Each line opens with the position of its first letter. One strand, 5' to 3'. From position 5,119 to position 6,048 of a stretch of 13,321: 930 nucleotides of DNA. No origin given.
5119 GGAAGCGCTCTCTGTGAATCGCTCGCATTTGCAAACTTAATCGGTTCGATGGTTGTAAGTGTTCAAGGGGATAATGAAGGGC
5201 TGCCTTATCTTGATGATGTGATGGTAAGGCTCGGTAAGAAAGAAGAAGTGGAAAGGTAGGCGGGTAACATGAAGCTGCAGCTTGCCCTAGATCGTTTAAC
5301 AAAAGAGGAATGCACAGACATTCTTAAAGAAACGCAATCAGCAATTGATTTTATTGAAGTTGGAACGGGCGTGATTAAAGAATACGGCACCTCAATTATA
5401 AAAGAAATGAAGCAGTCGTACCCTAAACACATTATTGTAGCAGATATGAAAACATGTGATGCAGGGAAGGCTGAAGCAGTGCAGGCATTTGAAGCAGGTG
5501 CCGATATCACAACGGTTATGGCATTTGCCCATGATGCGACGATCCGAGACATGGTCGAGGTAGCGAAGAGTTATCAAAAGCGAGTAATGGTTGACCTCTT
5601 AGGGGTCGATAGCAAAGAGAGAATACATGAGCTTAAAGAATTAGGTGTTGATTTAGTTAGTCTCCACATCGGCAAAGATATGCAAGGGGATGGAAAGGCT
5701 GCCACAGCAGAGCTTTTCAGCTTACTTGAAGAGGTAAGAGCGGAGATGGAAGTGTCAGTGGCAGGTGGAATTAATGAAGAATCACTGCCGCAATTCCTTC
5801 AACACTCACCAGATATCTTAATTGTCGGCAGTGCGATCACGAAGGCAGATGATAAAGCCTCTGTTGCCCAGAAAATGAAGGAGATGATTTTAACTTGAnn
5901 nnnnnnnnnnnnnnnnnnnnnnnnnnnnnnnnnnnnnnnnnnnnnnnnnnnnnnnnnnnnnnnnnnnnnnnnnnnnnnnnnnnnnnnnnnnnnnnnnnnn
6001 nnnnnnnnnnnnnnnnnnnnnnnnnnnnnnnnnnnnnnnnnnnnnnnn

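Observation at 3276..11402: LacI/TRAP operon joins a RuMP-type HPS/PHI pair to a KdgK-like kinase and two dehydrogenases: candidate undescribed decarboxylative acid-sugar pathway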

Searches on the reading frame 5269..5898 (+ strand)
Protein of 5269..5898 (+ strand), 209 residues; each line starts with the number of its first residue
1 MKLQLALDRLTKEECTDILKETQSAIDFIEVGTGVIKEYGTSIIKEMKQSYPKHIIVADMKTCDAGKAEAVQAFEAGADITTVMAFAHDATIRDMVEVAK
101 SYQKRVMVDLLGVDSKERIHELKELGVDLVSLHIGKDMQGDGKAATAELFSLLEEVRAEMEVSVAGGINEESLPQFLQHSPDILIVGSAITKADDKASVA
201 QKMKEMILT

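Call 3: search_protein_families(library=pfam, proteins=[window:5269-5898:+])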
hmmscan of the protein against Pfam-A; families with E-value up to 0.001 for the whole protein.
window:5269-5898:+ (209 aa): 3 families
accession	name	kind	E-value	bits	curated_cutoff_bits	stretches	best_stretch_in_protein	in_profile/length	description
PF00215.30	OMPdecase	-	2.2e-39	136.1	27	1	1-202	1-220/221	Orotidine 5'-phosphate decarboxylase / HUMPS family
PF01729.25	QRPTase_C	-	2.4e-09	37.6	23.1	1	42-132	68-154/169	Quinolinate phosphoribosyl transferase, C-terminal domain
PF04476.19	4HFCP_synth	-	0.00081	19.6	22.4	0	145-198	163-217/228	4-HFC-P synthase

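Call 4: search_protein_families(library=ncbifam, proteins=[window:5269-5898:+])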
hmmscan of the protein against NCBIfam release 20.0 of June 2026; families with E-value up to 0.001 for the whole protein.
window:5269-5898:+ (209 aa): 18 families
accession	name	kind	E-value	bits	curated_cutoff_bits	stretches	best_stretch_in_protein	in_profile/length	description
TIGR03128.2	RuMP_HxlA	equivalog_domain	2.8e-78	262.3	200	1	3-207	1-205/205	3-hexulose-6-phosphate synthase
NF041755.1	RuMP_HxlAB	equivalog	4.2e-71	239.9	500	1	1-206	4-209/391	bifunctional 3-hexulose-6-phosphate synthase/6-phospho-3-hexuloisomerase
NF005442.0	PRK07028.1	equivalog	2.1e-46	158.4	593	1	2-207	5-210/430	bifunctional hexulose-6-phosphate synthase/ribonuclease regulator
NF009832.1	PRK13306.1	subfamily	1.5e-40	139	250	1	2-207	4-210/215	3-dehydro-L-gulonate-6-phosphate decarboxylase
NF009833.0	PRK13307.1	equivalog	2.5e-33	115.5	274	1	3-203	175-375/392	bifunctional 5,6,7,8-tetrahydromethanopterin hydro-lyase/3-hexulose-6-phosphate synthase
NF009831.0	PRK13305.1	equivalog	1.1e-32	113.1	294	1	2-207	5-211/220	3-keto-L-gulonate-6-phosphate decarboxylase UlaD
NF010386.0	PRK13813.1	equivalog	1.6e-14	54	208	1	2-207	6-213/216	orotidine 5'-phosphate decarboxylase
TIGR01740.1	pyrF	equivalog_domain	1.4e-12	47.8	92.3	1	5-203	3-215/216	orotidine-5'-phosphate decarboxylase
NF001273.0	PRK00230.1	equivalog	3.5e-10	39.6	193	1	2-107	6-111/233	orotidine-5'-phosphate decarboxylase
TIGR01163.1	rpe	equivalog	4.3e-06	26.3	212.6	1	151-204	158-211/211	ribulose-phosphate 3-epimerase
NF004076.0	PRK05581.1-4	subfamily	6.9e-06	25.5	165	1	77-204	85-216/221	ribulose-phosphate 3-epimerase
TIGR00078.1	nadC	equivalog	1.1e-05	24.9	198.4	0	67-132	189-253/269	carboxylating nicotinate-nucleotide diphosphorylase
TIGR01334.1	modD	hypoth_equivalog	1.6e-05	24.5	178.85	0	42-130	177-260/277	ModD protein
NF005119.0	PRK06552.1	subfamily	4.8e-05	23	238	1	23-196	36-192/213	bifunctional 2-keto-4-hydroxyglutarate aldolase/2-keto-3-deoxy-6-phosphogluconate aldolase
NF002301.0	PRK01222.2-1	equivalog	7.9e-05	22.3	232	0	155-204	156-203/217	phosphoribosylanthranilate isomerase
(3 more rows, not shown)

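Call 8: find_homologous_proteins(query=window:5269-5898:+)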
Query window:5269-5898:+ (209 aa): 954 proteins with E <= 0.001 among 2104 candidates; the best 120 are listed.
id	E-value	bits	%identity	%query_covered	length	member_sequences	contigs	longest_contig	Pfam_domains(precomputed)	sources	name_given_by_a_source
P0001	1.2e-119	415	96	100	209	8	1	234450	PF00215.31,PF01729.26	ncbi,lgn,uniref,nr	ncbi:3-hexulose-6-phosphate synthase [Alkalihalophilus marmarensis]|uniref:3-hexulose-6-phosphate sy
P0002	4.0e-86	306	71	99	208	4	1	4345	PF00215.31,PF01729.26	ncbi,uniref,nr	ncbi:Fe-S cluster assembly protein HesB [Bacillus sp. LL01]|uniref:3-hexulose-6-phosphate synthase n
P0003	3.3e-79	283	67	99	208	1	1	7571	PF00215.31,PF01729.26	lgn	-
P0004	5.7e-79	282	65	99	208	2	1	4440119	PF00215.31,PF01729.26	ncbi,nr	ncbi:3-hexulose-6-phosphate synthase [Bacillus shivajii]|nr:3-hexulose-6-phosphate synthase [Bacillu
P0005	5.8e-77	276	66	99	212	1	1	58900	PF00215.31,PF01729.26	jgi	jgi:3-hexulose-6-phosphate synthase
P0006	6.2e-77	276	64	99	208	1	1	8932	PF00215.31,PF01729.26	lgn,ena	-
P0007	3.1e-76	274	67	99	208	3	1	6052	PF00215.31,PF01729.26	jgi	jgi:3-hexulose-6-phosphate synthase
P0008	9.7e-76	272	65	99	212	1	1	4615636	PF00215.31,PF01729.26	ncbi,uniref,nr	ncbi:3-hexulose-6-phosphate synthase [Bacillus solitudinis]|uniref:3-hexulose-6-phosphate synthase n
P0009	2.7e-75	271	64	99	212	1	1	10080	PF00215.31,PF01729.26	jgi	jgi:3-hexulose-6-phosphate synthase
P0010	8.5e-75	269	63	99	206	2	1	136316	PF00682.26,PF00215.31,PF01791.16,PF01729.26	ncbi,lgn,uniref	ncbi:3-hexulose-6-phosphate synthase [Salipaludibacillus sp. CF4.18]|uniref:3-hexulose-6-phosphate s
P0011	1.2e-74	268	62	100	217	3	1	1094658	PF00215.31,PF01729.26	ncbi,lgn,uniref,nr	ncbi:Fe-S cluster assembly protein HesB [Halobacillus litoralis]|uniref:3-hexulose-6-phosphate synth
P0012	1.5e-74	268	65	99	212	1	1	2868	PF00215.31,PF01729.26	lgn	-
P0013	2.6e-74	267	64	99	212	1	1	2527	PF00215.31,PF01729.26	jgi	jgi:3-hexulose-6-phosphate synthase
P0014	5.2e-74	266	64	99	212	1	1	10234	PF00215.31,PF01729.26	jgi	jgi:3-hexulose-6-phosphate synthase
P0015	5.6e-74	266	65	99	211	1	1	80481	PF00215.31,PF01729.26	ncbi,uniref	ncbi:3-hexulose-6-phosphate synthase [Halalkalibacter lacteus]|uniref:3-hexulose-6-phosphate synthas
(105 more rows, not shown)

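Call 9: find_encoding_contigs(protein=P0001, flank=10000, max_places=3)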
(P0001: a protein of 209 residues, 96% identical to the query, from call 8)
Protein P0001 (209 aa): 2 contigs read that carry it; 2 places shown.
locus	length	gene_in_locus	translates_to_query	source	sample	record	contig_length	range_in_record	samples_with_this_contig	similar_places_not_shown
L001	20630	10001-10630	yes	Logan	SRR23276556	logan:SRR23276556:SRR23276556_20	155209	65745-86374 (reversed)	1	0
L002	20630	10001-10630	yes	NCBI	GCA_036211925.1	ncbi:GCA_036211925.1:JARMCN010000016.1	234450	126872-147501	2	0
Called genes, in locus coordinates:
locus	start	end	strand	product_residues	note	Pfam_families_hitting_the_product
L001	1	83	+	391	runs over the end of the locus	-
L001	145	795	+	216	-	PF04203:Sortase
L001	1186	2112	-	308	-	PF03816:LytR_cpsA_psr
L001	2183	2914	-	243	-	PF00005:ABC_tran, PF13304:AAA_21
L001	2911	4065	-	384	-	PF12698:ABC2_membrane_3, PF01061:ABC2_membrane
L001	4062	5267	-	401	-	PF12698:ABC2_membrane_3, PF01061:ABC2_membrane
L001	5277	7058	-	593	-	PF13240:Zn_Ribbon_1 (weak)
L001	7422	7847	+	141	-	-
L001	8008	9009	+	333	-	PF00356:LacI, PF00532:Peripla_BP_1, PF13407:Peripla_BP_4, PF13377:Peripla_BP_3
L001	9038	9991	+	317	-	PF00294:PfkB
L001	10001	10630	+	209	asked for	PF00215:OMPdecase, PF01729:QRPTase_C (faint)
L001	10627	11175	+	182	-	PF01380:SIS, PF13580:SIS_2 (weak)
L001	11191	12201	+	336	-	PF02615:Ldh_2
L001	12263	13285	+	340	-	PF03480:DctP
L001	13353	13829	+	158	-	PF04290:DctQ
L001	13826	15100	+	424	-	PF03600:CitMHS (faint), PF06808:DctM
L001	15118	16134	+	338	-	PF08240:ADH_N, PF16912:Glu_dehyd_C (weak), PF00107:ADH_zinc_N, PF13602:ADH_zinc_N_2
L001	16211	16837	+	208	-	PF01081:Aldolase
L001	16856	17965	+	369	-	PF03786:UxuA, PF01261:AP_endonuc_2 (faint)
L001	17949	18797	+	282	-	PF00106:adh_short, PF08659:KR (faint), PF13561:adh_short_C2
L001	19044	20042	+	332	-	PF08378:NERD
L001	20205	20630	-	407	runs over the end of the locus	PF00042:Globin, PF00970:FAD_binding_6, PF00175:NAD_binding_1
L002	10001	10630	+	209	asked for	PF00215:OMPdecase, PF01729:QRPTase_C (faint)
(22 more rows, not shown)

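Call 10: find_encoding_contigs(protein=P0004, flank=10000, max_places=3)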
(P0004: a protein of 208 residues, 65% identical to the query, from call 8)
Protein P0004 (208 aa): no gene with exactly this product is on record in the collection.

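Call 14: find_related_loci(query=window:5269-5898:+, collection=genome_contigs, flank=10000)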
Query window:5269-5898:+ (209 aa) in genome_contigs; peptide patterns used: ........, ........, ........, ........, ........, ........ (x = any residue, [..] = any of these).
92 stretches matched a pattern; 3 encode a relative of the query (tblastn E <= 1e-3); 3 distinct loci.
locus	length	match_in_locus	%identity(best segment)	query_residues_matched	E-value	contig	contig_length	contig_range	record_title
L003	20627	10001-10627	100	1-209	5e-138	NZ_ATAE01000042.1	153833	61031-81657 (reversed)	Alkalihalophilus marmarensis DSM 21297 Contig47, whole genome shotgun sequence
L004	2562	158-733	38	1-195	4e-39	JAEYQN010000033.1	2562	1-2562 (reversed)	MAG: Cyanobacteria bacterium OH_CBB_238 k127_1361267, whole genome shotgun sequence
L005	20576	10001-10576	38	1-195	6e-39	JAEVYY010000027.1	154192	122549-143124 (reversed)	MAG: Bacillota bacterium isolate OH_PBB_150 k127_710323, whole genome shotgun sequence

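Call 17: find_encoding_contigs(protein=P0002, flank=10000, max_places=2)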
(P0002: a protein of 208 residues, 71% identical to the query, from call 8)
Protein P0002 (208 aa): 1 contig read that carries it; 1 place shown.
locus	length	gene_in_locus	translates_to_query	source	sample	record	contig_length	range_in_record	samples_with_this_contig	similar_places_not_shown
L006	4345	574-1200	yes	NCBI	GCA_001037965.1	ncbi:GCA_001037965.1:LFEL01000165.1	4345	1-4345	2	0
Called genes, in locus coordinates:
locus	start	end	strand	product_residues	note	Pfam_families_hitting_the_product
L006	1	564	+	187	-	?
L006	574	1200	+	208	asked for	PF00215:OMPdecase, PF01729:QRPTase_C (faint)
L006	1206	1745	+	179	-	-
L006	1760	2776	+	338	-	PF02615:Ldh_2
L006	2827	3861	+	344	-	PF03480:DctP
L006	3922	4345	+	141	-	PF04290:DctQ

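Call 18: find_encoding_contigs(protein=P0005, flank=10000, max_places=2)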
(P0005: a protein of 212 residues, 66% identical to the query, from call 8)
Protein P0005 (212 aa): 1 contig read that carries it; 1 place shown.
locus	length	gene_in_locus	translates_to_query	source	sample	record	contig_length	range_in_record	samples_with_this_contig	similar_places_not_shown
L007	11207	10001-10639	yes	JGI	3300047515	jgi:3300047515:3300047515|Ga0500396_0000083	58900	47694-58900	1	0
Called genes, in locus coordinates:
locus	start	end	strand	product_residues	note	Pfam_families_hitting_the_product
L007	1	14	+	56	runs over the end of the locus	-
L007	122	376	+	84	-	-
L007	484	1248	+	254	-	PF09339:HTH_IclR, PF01614:IclR_C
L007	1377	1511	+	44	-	-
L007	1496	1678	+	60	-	PF02746:MR_MLE_N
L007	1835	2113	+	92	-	-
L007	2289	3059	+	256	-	-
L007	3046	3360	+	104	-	-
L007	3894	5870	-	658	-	PF00920:ILVD_EDD_N, PF24877:ILV_EDD_C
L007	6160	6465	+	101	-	-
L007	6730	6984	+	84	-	-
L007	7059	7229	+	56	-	-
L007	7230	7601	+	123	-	-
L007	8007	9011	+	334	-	PF00356:LacI, PF00532:Peripla_BP_1, PF13407:Peripla_BP_4, PF13377:Peripla_BP_3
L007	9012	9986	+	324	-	PF00294:PfkB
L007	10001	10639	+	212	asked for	PF00215:OMPdecase, PF01729:QRPTase_C (faint)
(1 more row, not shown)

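Call 19: find_encoding_contigs(protein=P0003, flank=10000, max_places=2)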
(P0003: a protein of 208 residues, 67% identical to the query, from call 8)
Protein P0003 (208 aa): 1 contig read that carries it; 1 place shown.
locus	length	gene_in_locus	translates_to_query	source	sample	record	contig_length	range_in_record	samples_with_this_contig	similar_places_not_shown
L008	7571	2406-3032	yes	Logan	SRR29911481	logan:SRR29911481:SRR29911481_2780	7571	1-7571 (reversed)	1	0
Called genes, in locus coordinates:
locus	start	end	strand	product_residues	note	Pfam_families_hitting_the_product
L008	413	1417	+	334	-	PF00356:LacI, PF00532:Peripla_BP_1, PF13407:Peripla_BP_4, PF13377:Peripla_BP_3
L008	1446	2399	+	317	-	PF00294:PfkB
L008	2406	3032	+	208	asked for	PF00215:OMPdecase, PF01729:QRPTase_C (faint)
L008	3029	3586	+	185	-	PF01380:SIS, PF13580:SIS_2 (weak)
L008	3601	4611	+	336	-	PF02615:Ldh_2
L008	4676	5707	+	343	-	PF03480:DctP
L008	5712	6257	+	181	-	PF04290:DctQ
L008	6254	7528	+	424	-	PF03600:CitMHS (faint), PF06808:DctM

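Call 20: find_encoding_contigs(protein=P0008, flank=10000, max_places=1)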
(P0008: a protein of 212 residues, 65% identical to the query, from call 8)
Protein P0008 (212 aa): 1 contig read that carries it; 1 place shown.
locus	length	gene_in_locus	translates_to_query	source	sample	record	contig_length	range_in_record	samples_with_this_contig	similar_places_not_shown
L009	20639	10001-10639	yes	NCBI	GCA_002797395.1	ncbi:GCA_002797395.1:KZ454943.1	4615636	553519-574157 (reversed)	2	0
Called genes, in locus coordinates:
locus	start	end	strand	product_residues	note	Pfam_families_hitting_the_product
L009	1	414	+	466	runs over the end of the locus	PF00672:HAMP, PF00512:HisKA, PF02518:HATPase_c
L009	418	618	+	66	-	-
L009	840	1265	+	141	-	PF01022:HTH_5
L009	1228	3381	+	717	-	-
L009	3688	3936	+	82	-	PF09851:SHOCT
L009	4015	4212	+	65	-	-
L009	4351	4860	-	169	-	PF01476:LysM, PF03734:YkuD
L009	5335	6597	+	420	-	PF00389:2-Hacid_dh, PF02826:2-Hacid_dh_C, PF03446:NAD_binding_2 (weak)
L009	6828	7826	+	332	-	PF11553:DUF3231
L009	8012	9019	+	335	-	PF00356:LacI, PF00532:Peripla_BP_1, PF13407:Peripla_BP_4, PF13377:Peripla_BP_3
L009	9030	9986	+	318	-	PF00294:PfkB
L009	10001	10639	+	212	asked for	PF00215:OMPdecase, PF01729:QRPTase_C (faint)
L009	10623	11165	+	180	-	PF13580:SIS_2 (faint), PF01380:SIS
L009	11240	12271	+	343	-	PF03480:DctP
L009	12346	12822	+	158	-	PF04290:DctQ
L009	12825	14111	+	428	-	PF06808:DctM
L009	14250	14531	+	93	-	PF07883:Cupin_2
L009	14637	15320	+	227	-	PF00455:DeoRC (weak), PF06026:Rib_5-P_isom_A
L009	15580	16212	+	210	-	PF04259:SASP_gamma (faint)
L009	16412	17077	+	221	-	PF00702:Hydrolase, PF08282:Hydrolase_3 (faint), PF12710:HAD, PF13419:HAD_2, PF13242:Hydrolase_like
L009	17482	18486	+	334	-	PF00296:Bac_luciferase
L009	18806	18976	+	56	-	-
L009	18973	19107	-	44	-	PF08970:Sda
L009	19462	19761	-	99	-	-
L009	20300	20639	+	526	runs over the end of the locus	PF03323:GerA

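Call 21: find_encoding_contigs(protein=P0010, flank=10000, max_places=1)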
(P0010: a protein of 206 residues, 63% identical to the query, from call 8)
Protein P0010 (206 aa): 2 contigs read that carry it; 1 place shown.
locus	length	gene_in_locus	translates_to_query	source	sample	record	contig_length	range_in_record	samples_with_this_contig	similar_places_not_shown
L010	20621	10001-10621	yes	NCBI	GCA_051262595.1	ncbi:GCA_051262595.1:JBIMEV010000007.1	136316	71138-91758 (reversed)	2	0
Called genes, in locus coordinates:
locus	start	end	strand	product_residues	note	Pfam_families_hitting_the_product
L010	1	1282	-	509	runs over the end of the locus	PF07690:MFS_1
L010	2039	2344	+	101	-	PF12823:DUF3817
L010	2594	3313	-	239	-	PF00106:adh_short, PF08659:KR, PF13561:adh_short_C2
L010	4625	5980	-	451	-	PF00989:PAS, PF08448:PAS_4, PF13188:PAS_8 (faint), PF13426:PAS_9, PF08447:PAS_3, PF00990:GGDEF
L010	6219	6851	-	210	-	PF00990:GGDEF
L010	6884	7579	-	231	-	PF00989:PAS, PF08448:PAS_4 (faint), PF13426:PAS_9, PF08447:PAS_3, PF00989:PAS, PF13188:PAS_8 (weak)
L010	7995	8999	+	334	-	PF00356:LacI, PF00532:Peripla_BP_1, PF13407:Peripla_BP_4, PF13377:Peripla_BP_3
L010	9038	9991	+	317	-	PF00294:PfkB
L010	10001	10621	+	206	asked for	PF00215:OMPdecase, PF00682:HMGL-like (weak), PF01791:DeoC (faint), PF01729:QRPTase_C (faint)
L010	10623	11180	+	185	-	PF13580:SIS_2 (faint), PF01380:SIS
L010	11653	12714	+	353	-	PF03480:DctP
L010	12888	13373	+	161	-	PF04290:DctQ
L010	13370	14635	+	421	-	PF06808:DctM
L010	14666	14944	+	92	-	PF07883:Cupin_2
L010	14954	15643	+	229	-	PF00455:DeoRC (faint), PF06026:Rib_5-P_isom_A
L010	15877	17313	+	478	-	PF00270:DEAD, PF04851:ResIII, PF00271:Helicase_C, PF03880:DbpA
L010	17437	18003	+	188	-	PF00625:Guanylate_kin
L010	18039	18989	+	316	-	PF01170:UPF0020, PF13847:Methyltransf_31 (weak)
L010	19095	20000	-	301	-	PF00126:HTH_1, PF03466:LysR_substrate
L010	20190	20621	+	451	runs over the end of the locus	PF02812:ELFV_dehydrog_N, PF00208:ELFV_dehydrog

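Call 22: find_encoding_contigs(protein=P0006, flank=10000, max_places=1)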
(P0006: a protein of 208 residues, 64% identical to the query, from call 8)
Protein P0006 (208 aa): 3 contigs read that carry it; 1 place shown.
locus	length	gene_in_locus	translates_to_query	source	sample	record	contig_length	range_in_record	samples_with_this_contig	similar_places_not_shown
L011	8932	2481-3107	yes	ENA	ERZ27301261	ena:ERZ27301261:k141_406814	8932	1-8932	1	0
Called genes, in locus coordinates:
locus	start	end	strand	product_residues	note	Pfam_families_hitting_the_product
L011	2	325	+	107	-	?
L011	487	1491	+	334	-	PF00356:LacI, PF00532:Peripla_BP_1, PF13407:Peripla_BP_4, PF13377:Peripla_BP_3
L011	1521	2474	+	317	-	PF00294:PfkB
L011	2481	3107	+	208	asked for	PF00215:OMPdecase, PF01729:QRPTase_C (faint)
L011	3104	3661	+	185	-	PF01380:SIS, PF13580:SIS_2 (weak)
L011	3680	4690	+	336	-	PF02615:Ldh_2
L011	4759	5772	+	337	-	PF03480:DctP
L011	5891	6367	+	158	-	PF04290:DctQ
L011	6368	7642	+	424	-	PF03600:CitMHS (faint), PF06808:DctM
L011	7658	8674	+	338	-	PF08240:ADH_N, PF16912:Glu_dehyd_C (weak), PF00107:ADH_zinc_N, PF13602:ADH_zinc_N_2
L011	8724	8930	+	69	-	?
